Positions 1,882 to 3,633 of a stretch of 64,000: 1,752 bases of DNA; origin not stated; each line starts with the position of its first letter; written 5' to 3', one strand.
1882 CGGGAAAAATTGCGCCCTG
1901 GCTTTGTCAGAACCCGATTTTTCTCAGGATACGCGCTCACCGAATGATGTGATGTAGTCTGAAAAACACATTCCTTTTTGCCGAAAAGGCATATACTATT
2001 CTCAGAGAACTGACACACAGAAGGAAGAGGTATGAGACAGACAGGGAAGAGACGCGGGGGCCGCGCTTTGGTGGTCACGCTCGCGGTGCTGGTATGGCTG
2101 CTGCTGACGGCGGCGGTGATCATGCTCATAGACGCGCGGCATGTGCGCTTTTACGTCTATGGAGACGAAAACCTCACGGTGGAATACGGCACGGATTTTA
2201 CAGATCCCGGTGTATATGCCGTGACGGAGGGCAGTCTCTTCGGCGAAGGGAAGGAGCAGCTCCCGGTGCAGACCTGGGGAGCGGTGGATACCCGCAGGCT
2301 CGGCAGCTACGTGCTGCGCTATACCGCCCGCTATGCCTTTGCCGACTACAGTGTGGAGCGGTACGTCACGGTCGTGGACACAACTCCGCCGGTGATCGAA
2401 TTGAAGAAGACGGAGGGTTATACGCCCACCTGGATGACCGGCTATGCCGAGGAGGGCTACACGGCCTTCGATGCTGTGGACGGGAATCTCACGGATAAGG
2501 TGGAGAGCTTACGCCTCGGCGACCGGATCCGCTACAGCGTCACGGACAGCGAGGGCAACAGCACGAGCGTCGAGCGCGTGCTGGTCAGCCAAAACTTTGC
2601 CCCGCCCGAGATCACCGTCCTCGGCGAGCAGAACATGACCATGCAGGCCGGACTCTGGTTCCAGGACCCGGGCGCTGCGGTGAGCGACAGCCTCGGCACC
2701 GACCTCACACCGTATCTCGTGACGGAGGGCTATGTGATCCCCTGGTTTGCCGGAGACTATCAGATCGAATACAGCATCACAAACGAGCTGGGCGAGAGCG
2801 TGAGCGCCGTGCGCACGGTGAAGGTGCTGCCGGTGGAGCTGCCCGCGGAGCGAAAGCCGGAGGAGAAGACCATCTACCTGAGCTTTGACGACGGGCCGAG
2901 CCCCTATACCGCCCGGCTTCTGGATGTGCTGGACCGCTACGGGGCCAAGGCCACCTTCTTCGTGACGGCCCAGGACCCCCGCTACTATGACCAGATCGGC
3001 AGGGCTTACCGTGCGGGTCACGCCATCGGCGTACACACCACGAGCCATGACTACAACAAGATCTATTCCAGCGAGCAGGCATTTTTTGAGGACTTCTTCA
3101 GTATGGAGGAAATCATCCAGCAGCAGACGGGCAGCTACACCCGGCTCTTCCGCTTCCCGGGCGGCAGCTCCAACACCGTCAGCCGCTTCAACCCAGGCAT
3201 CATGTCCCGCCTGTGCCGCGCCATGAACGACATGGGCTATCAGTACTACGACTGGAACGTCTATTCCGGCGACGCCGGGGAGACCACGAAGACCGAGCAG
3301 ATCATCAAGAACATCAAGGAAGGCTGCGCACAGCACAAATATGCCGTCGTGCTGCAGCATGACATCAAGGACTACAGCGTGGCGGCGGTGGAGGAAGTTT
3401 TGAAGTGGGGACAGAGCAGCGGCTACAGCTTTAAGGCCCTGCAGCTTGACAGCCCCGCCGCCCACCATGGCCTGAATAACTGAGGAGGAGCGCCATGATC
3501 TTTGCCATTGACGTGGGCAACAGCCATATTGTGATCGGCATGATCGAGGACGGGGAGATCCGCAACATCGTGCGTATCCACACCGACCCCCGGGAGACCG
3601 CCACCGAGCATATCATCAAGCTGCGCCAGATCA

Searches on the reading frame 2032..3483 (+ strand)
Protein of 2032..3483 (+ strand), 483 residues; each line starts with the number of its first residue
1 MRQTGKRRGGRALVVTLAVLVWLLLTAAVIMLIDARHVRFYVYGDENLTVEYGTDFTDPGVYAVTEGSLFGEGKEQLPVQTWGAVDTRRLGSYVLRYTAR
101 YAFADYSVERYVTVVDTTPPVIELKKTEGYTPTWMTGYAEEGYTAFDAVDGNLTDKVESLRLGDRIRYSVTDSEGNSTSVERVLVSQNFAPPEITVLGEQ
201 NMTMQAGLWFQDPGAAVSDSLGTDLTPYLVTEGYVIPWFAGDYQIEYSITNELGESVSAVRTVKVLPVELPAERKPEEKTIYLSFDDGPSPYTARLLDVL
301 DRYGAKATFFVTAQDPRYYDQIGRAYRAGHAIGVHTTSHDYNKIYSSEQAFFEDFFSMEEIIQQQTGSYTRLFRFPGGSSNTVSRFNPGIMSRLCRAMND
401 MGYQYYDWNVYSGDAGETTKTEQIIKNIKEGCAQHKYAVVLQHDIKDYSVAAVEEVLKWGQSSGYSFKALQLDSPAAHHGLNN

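Call 8: search_protein_families(library=pfam, proteins=[window:2032-3483:+], max_evalue=0.001)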
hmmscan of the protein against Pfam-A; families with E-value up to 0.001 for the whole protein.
window:2032-3483:+ (483 aa): 2 families
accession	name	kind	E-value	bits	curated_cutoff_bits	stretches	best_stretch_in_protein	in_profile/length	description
PF16403.11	Bact_surface_Ig-like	-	1.7e-29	102.1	27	2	194-265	1-71/71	Bacterial surface protein, Ig-like domain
PF01522.26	Polysacc_deac_1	-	8.7e-28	97.2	23.1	1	274-384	2-112/124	Polysaccharide deacetylase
